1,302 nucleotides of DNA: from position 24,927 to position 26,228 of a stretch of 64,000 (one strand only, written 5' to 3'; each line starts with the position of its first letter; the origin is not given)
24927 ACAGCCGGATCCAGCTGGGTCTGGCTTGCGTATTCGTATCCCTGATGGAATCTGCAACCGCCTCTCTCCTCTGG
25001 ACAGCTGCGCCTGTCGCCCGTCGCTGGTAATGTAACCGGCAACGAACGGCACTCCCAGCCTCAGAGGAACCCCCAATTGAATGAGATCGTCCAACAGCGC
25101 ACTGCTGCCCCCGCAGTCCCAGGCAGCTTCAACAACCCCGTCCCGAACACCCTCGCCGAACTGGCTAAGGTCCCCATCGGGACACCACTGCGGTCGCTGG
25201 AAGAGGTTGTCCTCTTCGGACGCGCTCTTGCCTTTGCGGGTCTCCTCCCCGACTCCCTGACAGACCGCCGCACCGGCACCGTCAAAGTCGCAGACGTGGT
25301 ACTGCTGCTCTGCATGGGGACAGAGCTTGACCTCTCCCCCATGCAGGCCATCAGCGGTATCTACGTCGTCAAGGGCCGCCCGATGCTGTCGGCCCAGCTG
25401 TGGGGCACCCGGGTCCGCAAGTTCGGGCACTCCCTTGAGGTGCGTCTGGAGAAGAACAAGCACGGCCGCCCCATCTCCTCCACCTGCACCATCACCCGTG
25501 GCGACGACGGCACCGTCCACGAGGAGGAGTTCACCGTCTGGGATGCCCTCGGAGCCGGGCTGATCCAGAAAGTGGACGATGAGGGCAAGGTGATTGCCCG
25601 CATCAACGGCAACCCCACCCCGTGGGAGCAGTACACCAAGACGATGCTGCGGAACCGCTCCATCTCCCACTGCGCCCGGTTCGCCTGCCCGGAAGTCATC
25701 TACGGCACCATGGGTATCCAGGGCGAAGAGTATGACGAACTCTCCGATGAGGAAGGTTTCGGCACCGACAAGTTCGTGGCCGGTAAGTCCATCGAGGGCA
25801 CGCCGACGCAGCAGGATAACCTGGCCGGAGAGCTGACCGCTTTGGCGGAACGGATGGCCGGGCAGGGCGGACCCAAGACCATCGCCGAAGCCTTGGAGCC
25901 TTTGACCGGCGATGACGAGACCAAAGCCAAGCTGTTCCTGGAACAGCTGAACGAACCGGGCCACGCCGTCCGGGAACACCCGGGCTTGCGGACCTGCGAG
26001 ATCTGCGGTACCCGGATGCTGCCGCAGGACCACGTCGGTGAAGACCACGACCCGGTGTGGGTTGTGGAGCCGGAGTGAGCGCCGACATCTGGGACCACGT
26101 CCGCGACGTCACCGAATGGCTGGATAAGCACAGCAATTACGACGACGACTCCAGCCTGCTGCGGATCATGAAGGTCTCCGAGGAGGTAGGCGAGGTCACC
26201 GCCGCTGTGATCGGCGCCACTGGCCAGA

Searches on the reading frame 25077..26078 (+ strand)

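Call 85: search_protein_families(library=phrogs, proteins=[window:25077-26078:+], max_evalue=0.00001)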
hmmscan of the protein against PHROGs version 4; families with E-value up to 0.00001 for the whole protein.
window:25077-26078:+ (333 aa): 2 families
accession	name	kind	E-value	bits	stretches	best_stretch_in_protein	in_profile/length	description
phrog_561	-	DNA, RNA and nucleotide metabolism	2.1e-18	68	1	39-211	300-462/633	RecT-like ssDNA annealing protein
phrog_4171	-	DNA, RNA and nucleotide metabolism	6.7e-09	36.8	1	80-285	73-271/392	RecT-like ssDNA annealing protein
